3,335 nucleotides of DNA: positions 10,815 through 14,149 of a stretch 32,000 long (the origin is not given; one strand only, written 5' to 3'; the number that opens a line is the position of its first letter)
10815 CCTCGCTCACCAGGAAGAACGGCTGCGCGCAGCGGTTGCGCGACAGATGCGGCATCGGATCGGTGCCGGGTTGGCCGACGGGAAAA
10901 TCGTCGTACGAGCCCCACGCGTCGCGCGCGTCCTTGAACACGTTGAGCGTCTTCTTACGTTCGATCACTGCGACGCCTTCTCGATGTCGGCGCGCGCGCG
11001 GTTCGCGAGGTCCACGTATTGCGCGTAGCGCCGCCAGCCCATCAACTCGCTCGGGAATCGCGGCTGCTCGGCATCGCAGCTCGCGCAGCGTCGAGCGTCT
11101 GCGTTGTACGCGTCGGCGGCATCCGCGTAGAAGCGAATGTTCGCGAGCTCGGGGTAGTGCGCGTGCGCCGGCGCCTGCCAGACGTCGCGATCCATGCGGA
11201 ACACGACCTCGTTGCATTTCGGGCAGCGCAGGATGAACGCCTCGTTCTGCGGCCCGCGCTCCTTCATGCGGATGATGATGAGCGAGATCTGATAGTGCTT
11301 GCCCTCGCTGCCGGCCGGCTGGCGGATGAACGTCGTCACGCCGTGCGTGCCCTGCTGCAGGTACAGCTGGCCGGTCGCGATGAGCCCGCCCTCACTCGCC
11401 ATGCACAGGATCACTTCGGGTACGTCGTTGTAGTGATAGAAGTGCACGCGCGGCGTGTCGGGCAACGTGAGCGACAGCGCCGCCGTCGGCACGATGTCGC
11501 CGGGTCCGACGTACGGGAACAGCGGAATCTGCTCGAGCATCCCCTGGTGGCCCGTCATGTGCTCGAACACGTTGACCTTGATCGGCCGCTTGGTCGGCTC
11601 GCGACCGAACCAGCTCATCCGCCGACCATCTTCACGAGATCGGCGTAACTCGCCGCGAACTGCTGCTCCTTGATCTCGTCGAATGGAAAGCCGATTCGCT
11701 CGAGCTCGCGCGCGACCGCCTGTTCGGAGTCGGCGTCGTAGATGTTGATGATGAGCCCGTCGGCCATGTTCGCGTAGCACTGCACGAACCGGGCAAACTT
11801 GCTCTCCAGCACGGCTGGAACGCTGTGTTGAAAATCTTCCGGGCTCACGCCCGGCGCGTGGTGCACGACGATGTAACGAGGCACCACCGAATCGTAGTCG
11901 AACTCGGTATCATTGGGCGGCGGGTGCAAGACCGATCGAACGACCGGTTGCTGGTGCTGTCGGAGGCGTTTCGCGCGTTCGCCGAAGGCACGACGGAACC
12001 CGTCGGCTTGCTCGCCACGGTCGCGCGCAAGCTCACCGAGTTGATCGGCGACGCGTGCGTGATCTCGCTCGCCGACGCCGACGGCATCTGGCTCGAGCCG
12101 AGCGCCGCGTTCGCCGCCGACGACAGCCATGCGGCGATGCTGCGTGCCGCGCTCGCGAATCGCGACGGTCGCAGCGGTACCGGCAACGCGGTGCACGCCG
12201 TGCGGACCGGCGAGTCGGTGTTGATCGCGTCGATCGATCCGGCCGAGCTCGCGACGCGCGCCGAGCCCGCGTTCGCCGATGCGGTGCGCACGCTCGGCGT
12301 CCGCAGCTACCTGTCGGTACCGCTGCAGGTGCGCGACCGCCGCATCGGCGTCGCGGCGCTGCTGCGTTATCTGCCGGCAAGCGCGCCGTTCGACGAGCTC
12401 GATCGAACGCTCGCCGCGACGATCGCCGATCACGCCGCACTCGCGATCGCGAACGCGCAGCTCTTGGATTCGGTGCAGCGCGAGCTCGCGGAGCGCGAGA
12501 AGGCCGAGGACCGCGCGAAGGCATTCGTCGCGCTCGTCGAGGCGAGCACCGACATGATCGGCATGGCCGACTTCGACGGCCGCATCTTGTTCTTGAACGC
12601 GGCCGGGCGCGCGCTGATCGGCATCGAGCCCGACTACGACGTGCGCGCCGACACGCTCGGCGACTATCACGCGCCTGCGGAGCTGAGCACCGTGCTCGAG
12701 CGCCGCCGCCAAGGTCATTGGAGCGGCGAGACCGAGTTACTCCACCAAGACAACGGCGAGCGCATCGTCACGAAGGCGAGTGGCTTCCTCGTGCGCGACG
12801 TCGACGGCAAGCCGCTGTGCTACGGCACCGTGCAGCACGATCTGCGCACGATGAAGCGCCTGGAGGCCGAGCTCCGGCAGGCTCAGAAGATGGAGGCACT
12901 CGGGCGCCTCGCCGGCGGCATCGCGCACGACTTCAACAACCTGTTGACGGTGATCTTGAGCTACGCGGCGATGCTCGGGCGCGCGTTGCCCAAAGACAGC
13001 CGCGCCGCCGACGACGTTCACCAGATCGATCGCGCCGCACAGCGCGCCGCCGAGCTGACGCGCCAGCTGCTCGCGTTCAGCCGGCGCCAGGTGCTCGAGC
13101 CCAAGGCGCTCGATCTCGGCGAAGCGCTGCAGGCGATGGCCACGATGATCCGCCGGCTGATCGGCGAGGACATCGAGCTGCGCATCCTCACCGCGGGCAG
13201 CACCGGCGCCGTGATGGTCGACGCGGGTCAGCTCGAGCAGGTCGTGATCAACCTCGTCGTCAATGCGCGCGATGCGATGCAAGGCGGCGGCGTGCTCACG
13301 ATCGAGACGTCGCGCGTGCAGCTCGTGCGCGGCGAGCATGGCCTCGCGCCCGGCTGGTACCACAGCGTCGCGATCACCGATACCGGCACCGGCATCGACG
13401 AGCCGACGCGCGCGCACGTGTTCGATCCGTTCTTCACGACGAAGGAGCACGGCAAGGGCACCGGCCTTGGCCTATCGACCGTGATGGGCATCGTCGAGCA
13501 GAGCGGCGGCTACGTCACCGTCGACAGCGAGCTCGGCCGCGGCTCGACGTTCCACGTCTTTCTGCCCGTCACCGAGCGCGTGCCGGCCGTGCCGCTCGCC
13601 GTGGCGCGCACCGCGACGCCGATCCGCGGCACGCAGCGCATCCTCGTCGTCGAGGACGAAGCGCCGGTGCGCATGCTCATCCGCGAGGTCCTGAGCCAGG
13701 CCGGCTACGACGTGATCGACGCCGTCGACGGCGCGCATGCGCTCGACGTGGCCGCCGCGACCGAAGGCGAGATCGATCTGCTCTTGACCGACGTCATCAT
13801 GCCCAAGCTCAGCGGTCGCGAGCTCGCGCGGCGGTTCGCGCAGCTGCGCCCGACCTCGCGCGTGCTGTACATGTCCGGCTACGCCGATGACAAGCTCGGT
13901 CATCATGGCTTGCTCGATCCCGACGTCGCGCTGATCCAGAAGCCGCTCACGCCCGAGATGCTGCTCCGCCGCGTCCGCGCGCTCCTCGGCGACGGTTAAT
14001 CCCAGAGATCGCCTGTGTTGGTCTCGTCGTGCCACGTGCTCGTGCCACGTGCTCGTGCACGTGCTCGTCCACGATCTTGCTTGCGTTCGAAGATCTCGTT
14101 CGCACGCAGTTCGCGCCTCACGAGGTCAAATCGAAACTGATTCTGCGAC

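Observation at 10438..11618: Tandem paralogous 3-HAO-like cupins: one keeps the H-x5-E metal motif, the other appears catalytically degenerate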

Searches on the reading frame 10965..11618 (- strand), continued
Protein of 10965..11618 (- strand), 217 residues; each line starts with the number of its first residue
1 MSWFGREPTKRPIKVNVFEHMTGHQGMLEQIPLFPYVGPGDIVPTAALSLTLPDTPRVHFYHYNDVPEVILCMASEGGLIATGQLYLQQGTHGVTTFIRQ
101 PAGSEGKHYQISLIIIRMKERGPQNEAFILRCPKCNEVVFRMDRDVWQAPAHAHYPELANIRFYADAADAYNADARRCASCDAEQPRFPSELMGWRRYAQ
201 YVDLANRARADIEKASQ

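Call 86: search_protein_families(library=ncbifam, proteins=[L031:7247-8701:+, L008:8515-10026:+, L038:14691-15650:+, L038:20313-20747:-, L042:7468-8658:+, L041:783-2276:+, L039:8599-9789:+, L041:8757-9944:+, L039:984-2219:+, L038:15811-18132:+], max_evalue=1e-10)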
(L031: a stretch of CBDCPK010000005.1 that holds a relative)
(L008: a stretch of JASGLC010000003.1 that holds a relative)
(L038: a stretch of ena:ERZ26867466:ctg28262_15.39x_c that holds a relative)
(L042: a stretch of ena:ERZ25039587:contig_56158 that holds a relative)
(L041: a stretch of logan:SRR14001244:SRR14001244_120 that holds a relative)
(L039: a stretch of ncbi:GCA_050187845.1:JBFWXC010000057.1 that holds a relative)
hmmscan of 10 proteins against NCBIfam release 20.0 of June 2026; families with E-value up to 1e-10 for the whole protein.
L031:7247-8701:+ (484 aa): 39 families (the best 25 are shown)
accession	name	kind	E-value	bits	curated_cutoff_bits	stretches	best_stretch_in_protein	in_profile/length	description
TIGR01722.1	MMSDH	subfamily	3e-163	543.9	448.5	1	8-483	3-477/477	CoA-acylating methylmalonate-semialdehyde dehydrogenase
NF052305.1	DioxValDhHalo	equivalog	3.9e-110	369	750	1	4-481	3-481/483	2,5-dioxovalerate dehydrogenase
NF042993.1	AlphKGSA_gudD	equivalog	8.6e-103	344.6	770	1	5-479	3-478/481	alpha-ketoglutaric semialdehyde dehydrogenase GucD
NF010000.0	PRK13473.1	subfamily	8.2e-92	308.3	615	1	8-461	5-454/475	aminobutyraldehyde dehydrogenase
TIGR01804.1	BADH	equivalog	6.3e-88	295.3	668.6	1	9-477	1-467/467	betaine-aldehyde dehydrogenase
TIGR02299.1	HpaE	equivalog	2e-87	293.8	638.35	1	8-479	3-474/488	5-carboxymethyl-2-hydroxymuconate semialdehyde dehydrogenase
NF045735.1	PaDhStyDPseudo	equivalog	3.9e-87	292.9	850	1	9-480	6-480/483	phenylacetaldehyde dehydrogenase StyD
NF002852.0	PRK03137.1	subfamily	3.7e-83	280.1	648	1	18-483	47-514/514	L-glutamate gamma-semialdehyde dehydrogenase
NF009725.0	PRK13252.1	equivalog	2e-80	270.6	593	1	5-479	6-477/488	betaine-aldehyde dehydrogenase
TIGR01780.1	SSADH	subfamily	4.9e-78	263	646.35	1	26-476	2-447/448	succinate-semialdehyde dehydrogenase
TIGR01237.1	D1pyr5carbox2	equivalog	7.8e-76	255.9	659.65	1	27-483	52-511/511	L-glutamate gamma-semialdehyde dehydrogenase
NF045736.1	PaDhStyDRhodo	equivalog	1.2e-72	245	800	1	9-479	6-475/479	phenylacetaldehyde dehydrogenase StyD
NF040648.1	lactal_redase_Meth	equivalog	3.5e-72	243.9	650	1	9-480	2-461/463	lactaldehyde dehydrogenase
NF006916.0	PRK09407.1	equivalog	9.3e-72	242.3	521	1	16-481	29-492/526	succinic semialdehyde dehydrogenase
NF040792.1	glyc_ald_dh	equivalog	9.4e-71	239.2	760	1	8-440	3-435/488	D-glyceraldehyde dehydrogenase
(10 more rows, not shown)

L008:8515-10026:+ (503 aa): 39 families (the best 25 are shown)
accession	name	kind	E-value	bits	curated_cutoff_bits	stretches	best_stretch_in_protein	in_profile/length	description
NF045701.1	BenzalDHMdlD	equivalog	2.1e-116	389.1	550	1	36-471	6-432/436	NAD(P)-dependent benzaldehyde dehydrogenase MdlD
NF006916.0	PRK09407.1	equivalog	5.7e-76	256.2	521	1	32-480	51-498/526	succinic semialdehyde dehydrogenase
NF010000.0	PRK13473.1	subfamily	1.7e-64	218.2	615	1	48-472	50-471/475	aminobutyraldehyde dehydrogenase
TIGR01780.1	SSADH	subfamily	1.9e-59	201.7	646.35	1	50-464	32-443/448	succinate-semialdehyde dehydrogenase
TIGR01804.1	BADH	equivalog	1.5e-56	191.8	668.6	1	53-466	51-464/467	betaine-aldehyde dehydrogenase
NF009725.0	PRK13252.1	equivalog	2.2e-54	184.7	593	1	51-472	58-478/488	betaine-aldehyde dehydrogenase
TIGR03216.1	OH_muco_semi_DH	equivalog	7.5e-53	179.8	693.25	1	46-470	46-476/481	2-hydroxymuconic semialdehyde dehydrogenase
NF002852.0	PRK03137.1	subfamily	9e-53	179.8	648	1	51-458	87-496/514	L-glutamate gamma-semialdehyde dehydrogenase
TIGR04284.1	aldehy_Rv0768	hypoth_equivalog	1.3e-51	176.1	775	1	57-471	58-476/480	aldehyde dehydrogenase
NF045736.1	PaDhStyDRhodo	equivalog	1.4e-51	175.6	800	1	55-471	59-475/479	phenylacetaldehyde dehydrogenase StyD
NF040648.1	lactal_redase_Meth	equivalog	3e-51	174.9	650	1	41-454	37-443/463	lactaldehyde dehydrogenase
TIGR01237.1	D1pyr5carbox2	equivalog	6.7e-51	173.6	659.65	1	51-458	83-493/511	L-glutamate gamma-semialdehyde dehydrogenase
NF007497.0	PRK10090.1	equivalog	2.1e-49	168.6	500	1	50-466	57-470/480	aldehyde dehydrogenase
NF006992.0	PRK09457.1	subfamily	1.1e-48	166.2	514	1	48-455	48-452/487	succinylglutamate-semialdehyde dehydrogenase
NF045735.1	PaDhStyDPseudo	equivalog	1.5e-48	165.7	850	1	138-471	145-479/483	phenylacetaldehyde dehydrogenase StyD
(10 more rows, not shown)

L038:14691-15650:+ (319 aa): 0 families

L038:20313-20747:- (144 aa): 1 family
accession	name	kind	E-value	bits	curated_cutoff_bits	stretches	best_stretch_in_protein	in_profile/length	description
TIGR00004.1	TIGR00004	subfamily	2.4e-17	63.3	106.25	1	29-139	16-123/125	Rid family detoxifying hydrolase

L042:7468-8658:+ (396 aa): 12 families
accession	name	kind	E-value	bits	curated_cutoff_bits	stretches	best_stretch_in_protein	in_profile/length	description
NF005313.0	PRK06847.1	subfamily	9.3e-17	61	372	1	6-331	6-335/375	hypothetical protein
NF005612.0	PRK07364.1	equivalog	5.9e-16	58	487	0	2-165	16-185/415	FAD-dependent hydroxylase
TIGR02032.1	GG-red-SF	subfamily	9.4e-16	58.3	158.8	1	5-300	1-285/297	geranylgeranyl reductase family protein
TIGR01988.1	Ubi-OHases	subfamily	1.7e-15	56.8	224.65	0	258-363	258-369/387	ubiquinone biosynthesis hydroxylase, UbiH/UbiF/VisC/COQ6 family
NF005720.0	PRK07538.1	subfamily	2e-15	56.6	400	0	5-164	3-170/418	hypothetical protein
NF049967.1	QhpG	equivalog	6.2e-14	51.7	240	1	7-303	1-277/423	flavin-dependent monooxygenase QhpG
NF005788.0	PRK07608.1-3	equivalog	2e-13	49.9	478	0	4-41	2-39/388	UbiH/UbiF family hydroxylase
NF033145.1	rif_monoox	equivalog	4e-13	49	800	1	6-314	2-305/472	rifampin monooxygenase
NF005951.1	PRK08020.1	equivalog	4.5e-13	48.8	590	0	147-317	152-317/388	3-demethoxyubiquinol 3-hydroxylase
TIGR01984.1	UbiH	equivalog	2.3e-12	46.4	392.2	0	260-358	258-359/382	2-octaprenyl-6-methoxyphenyl hydroxylase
NF004829.0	PRK06183.1-3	subfamily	2.7e-12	46.2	390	0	2-38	6-42/520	bifunctional 3-(3-hydroxy-phenyl)propionate/3-hydroxycinnamic acid hydroxylase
NF005691.0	PRK07494.1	equivalog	1.2e-11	43.8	459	0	2-50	6-54/404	UbiH/UbiF family hydroxylase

L041:783-2276:+ (497 aa): 33 families (the best 25 are shown)
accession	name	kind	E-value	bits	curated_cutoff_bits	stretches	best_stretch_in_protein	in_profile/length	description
NF004829.0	PRK06183.1-3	subfamily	5.9e-165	549.9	390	1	6-491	5-510/520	bifunctional 3-(3-hydroxy-phenyl)propionate/3-hydroxycinnamic acid hydroxylase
NF004831.0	PRK06183.1-5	equivalog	1.3e-99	334.2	546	1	10-365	9-360/568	bifunctional 3-(3-hydroxy-phenyl)propionate/3-hydroxycinnamic acid hydroxylase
NF004828.0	PRK06183.1-2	equivalog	3.8e-77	259.9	853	1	8-362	11-358/568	bifunctional 3-(3-hydroxy-phenyl)propionate/3-hydroxycinnamic acid hydroxylase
NF004827.0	PRK06183.1-1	equivalog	6.5e-69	232.8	966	1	11-362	17-364/554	bifunctional 3-(3-hydroxy-phenyl)propionate/3-hydroxycinnamic acid hydroxylase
NF004830.0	PRK06183.1-4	equivalog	1.1e-66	225.6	1135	1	10-352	19-357/617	bifunctional 3-(3-hydroxy-phenyl)propionate/3-hydroxycinnamic acid hydroxylase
NF004780.0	PRK06126.1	subfamily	9.1e-56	189.3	445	1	108-361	122-379/552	hypothetical protein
NF006002.0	PRK08132.1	subfamily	1.7e-53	181.9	416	1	9-359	25-374/552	FAD-dependent oxidoreductase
NF004832.0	PRK06184.1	subfamily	6.9e-40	137.2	476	1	7-358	4-355/506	hypothetical protein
NF033145.1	rif_monoox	equivalog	3.3e-36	125.2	800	2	279-351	262-334/472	rifampin monooxygenase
NF046068.1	AkvoneHdxseDnrF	equivalog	1.6e-32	113.1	650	1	14-353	3-355/439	aklavinone 12-hydroxylase DnrF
NF005303.0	PRK06834.1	subfamily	5.6e-32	110.9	625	1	8-343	2-322/488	hypothetical protein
NF006144.0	PRK08294.1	subfamily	2.9e-31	108.4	560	2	8-204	31-239/637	phenol 2-monooxygenase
NF006092.0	PRK08244.1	equivalog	3.1e-31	108.6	644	1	279-364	265-350/494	monooxygenase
NF046069.1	AkvoneHdxseRdmE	equivalog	1.1e-30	107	700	1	14-353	3-356/521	aklavinone 12-hydroxylase RdmE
NF045577.1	FAD_mono_MbnF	equivalog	2.6e-27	95.6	800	1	273-359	280-364/531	methanobactin biosynthesis FAD monooxygenase MbnF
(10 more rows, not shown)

L039:8599-9789:+ (396 aa): 21 families
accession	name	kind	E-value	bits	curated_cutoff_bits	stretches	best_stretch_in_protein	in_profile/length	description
NF006091.0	PRK08243.1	subfamily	3.2e-192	638.6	351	1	6-395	2-391/393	4-hydroxybenzoate 3-monooxygenase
TIGR02360.1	pbenz_hydroxyl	equivalog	1.2e-185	616.9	538.7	1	6-394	2-390/390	4-hydroxybenzoate 3-monooxygenase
NF004829.0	PRK06183.1-3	subfamily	4e-27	95.2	390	1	6-376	8-382/520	bifunctional 3-(3-hydroxy-phenyl)propionate/3-hydroxycinnamic acid hydroxylase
NF004831.0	PRK06183.1-5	equivalog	1.3e-22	80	546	1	135-322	139-320/568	bifunctional 3-(3-hydroxy-phenyl)propionate/3-hydroxycinnamic acid hydroxylase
NF004780.0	PRK06126.1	subfamily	4.6e-20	71.4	445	0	272-322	293-343/552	hypothetical protein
NF006092.0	PRK08244.1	equivalog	8.6e-20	70.8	644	1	6-319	2-308/494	monooxygenase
NF046068.1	AkvoneHdxseDnrF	equivalog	3.7e-19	69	650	1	11-333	3-339/439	aklavinone 12-hydroxylase DnrF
NF005303.0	PRK06834.1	subfamily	1.2e-18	66.9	625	1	7-172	4-161/488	hypothetical protein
NF046069.1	AkvoneHdxseRdmE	equivalog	4.4e-17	62.1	700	1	11-333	3-340/521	aklavinone 12-hydroxylase RdmE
NF033145.1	rif_monoox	equivalog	1.4e-15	57.2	800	1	9-320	3-306/472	rifampin monooxygenase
NF045577.1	FAD_mono_MbnF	equivalog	2.6e-15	56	800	0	272-333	282-344/531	methanobactin biosynthesis FAD monooxygenase MbnF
NF004832.0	PRK06184.1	subfamily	2.9e-15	56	476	0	270-334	271-335/506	hypothetical protein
TIGR01988.1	Ubi-OHases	subfamily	3.5e-15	55.7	224.65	1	10-336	3-335/387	ubiquinone biosynthesis hydroxylase, UbiH/UbiF/VisC/COQ6 family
NF005691.0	PRK07494.1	equivalog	1.6e-14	53.3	459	0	268-319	266-317/404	UbiH/UbiF family hydroxylase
NF006002.0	PRK08132.1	subfamily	2.2e-14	52.8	416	1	5-333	24-352/552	FAD-dependent oxidoreductase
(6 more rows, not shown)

L041:8757-9944:+ (395 aa): 1 family
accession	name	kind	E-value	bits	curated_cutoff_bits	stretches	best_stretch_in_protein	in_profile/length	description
NF052579.1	BetMthstMoxSdmAMthl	equivalog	2.4e-21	76.1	600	1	36-146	17-130/351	4beta-methylsterol monooxygenase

L039:984-2219:+ (411 aa): 1 family
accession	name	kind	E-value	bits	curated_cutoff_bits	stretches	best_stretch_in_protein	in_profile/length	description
NF052579.1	BetMthstMoxSdmAMthl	equivalog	7.8e-17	61.3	600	1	31-150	16-136/351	4beta-methylsterol monooxygenase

L038:15811-18132:+ (773 aa): 17 families
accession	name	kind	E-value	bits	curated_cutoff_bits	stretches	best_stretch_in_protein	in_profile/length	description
NF006101.0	PRK08255.1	equivalog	0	1325.5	1078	1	1-770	1-763/768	bifunctional salicylyl-CoA 5-hydroxylase/oxidoreductase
NF010047.0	PRK13523.1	equivalog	1.8e-91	306.7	431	1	406-755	5-337/339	NADPH dehydrogenase NamA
NF053547.1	violacein_VioD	equivalog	2.8e-59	200.8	620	1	2-366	1-353/372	flavin-dependent violacein biosynthesis monooxygenase VioD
NF041087.1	bile_acid_BaiCD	equivalog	4e-57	193.7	825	1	406-735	4-326/642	bile acid Fe-S flavoenzyme BaiCD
TIGR03997.1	mycofact_OYE_2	equivalog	1.4e-54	185.6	793.15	1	406-734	2-324/645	mycofactocin system FadH/OYE family oxidoreductase 2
NF007899.0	PRK10605.1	subfamily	1.2e-41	143.2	403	1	406-744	6-344/365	N-ethylmaleimide reductase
NF045592.1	bili_reduct_N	equivalog_domain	3.6e-35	121.8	425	1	406-736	2-329/363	bilirubin reductase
NF045599.1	bili_reduct_long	exception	3.7e-33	114.7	750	1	407-736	2-330/641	bilirubin reductase, long form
TIGR03996.1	mycofact_OYE_1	hypoth_equivalog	3.9e-20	71.9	627.9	1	411-736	7-321/633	mycofactocin system FadH/OYE family oxidoreductase 1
NF005313.0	PRK06847.1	subfamily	6.1e-19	68.2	372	1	2-340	6-350/375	hypothetical protein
NF005243.0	PRK06753.1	equivalog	1.9e-18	66.5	365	0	1-145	1-157/374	hypothetical protein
NF005720.0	PRK07538.1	subfamily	8.1e-13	48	400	0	267-345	298-374/418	hypothetical protein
NF005566.0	PRK07236.1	subfamily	3e-12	46.1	333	0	269-336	306-370/386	hypothetical protein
TIGR03219.1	salicylate_mono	equivalog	5.9e-12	45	446.35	0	268-343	300-375/414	salicylate 1-monooxygenase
NF033623.1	urate_HpxO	equivalog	2e-11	43.5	500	0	267-338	275-343/381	FAD-dependent urate hydroxylase HpxO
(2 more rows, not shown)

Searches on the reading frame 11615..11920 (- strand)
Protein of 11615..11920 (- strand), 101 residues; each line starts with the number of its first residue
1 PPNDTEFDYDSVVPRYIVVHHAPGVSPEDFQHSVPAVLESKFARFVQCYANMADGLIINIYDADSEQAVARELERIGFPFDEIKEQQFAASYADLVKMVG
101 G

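Call 6: search_protein_families(library=pfam, proteins=[window:11615-11920:-], max_evalue=1)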
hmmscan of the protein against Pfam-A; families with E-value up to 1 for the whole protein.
window:11615-11920:- (101 aa): 1 family
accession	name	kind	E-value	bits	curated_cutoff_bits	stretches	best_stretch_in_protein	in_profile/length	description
PF14026.12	SCO4226-like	-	3.9e-08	33.8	28.5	1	16-85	1-75/76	Nickel responsive protein SCO4226-like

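Call 7: search_protein_families(library=ncbifam, proteins=[window:11615-11920:-], max_evalue=1)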
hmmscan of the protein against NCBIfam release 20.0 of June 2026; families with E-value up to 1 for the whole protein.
window:11615-11920:- (101 aa): 1 family
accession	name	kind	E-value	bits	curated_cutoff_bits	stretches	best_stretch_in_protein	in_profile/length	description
NF033706.1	Ni_bind_SCO4226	equivalog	0.00081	19.3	125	1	15-85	3-77/82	SCO4226 family nickel-binding protein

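Call 74: search_protein_families(library=pfam, proteins=[window:11618-11884:-], max_evalue=0.01)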
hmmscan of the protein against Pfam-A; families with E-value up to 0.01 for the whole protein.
window:11618-11884:- (89 aa): 1 family
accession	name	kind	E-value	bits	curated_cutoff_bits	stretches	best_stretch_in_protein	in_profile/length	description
PF14026.12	SCO4226-like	-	2.7e-08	34.3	28.5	1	4-73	1-75/76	Nickel responsive protein SCO4226-like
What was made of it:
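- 11615..11884 (-): Gene S: 89-aa SCO4226-like (DUF4242) protein with a GTG start. Its stop overlaps the A start (ATGA). Pfam PF14026 scores 34.3 bits against a cut-off of 28.5 (call 74).
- On SCO4226-like / DUF4242 (Pfam PF14026), for gene S: 34.3 bits against 28.5 (call 74).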

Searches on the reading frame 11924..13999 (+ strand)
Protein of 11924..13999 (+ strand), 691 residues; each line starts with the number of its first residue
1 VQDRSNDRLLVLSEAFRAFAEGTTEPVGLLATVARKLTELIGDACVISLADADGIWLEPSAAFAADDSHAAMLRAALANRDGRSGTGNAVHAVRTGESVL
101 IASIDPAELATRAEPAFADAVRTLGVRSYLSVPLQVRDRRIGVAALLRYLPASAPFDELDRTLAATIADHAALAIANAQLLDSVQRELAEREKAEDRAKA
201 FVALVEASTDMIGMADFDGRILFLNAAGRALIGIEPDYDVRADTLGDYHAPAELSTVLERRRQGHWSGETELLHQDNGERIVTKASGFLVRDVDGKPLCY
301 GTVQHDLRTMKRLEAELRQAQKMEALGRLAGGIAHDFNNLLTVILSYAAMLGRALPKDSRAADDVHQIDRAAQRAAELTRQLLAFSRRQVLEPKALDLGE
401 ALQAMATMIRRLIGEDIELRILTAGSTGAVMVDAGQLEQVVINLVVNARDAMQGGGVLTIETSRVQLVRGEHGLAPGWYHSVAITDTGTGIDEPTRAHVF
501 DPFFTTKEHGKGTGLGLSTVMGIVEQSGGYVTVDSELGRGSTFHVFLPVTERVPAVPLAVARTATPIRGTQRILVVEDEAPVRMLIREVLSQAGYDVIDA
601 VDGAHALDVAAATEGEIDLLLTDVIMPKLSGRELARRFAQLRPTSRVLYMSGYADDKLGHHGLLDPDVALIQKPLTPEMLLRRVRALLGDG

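Call 85: search_protein_families(library=pfam, proteins=[window:11924-13999:+], max_evalue=0.0001)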
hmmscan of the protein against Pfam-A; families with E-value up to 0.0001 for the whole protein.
window:11924-13999:+ (691 aa): 7 families
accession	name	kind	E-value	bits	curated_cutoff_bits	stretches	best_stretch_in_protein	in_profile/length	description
PF02518.31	HATPase_c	-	9.3e-22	78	26.4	1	433-550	2-110/111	Histidine kinase-, DNA gyrase B-, and HSP90-like ATPase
PF00072.30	Response_reg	-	2.1e-16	60.5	30.2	1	573-684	1-110/111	Response regulator receiver domain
PF01590.32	GAF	-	9.7e-16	59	22.4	1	29-175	5-133/133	GAF domain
PF13185.12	GAF_2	-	2.9e-11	44.1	28.6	1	28-176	6-136/136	GAF domain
PF00512.31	HisKA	-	4.7e-10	39.8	26.9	1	326-389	2-64/66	His Kinase A (phospho-acceptor) domain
PF13492.12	GAF_3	-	3.5e-06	27.9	27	1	111-177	62-129/129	GAF domain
PF00989.32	PAS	-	9.5e-05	22.8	22.6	0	201-306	3-112/113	PAS fold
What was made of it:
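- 11924..13999 (+): Divergent GAF-PAS-HisKA-HATPase-REC hybrid histidine kinase. It is a conserved neighbour and a possible regulator of the operon. Pfam domains (call 85).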
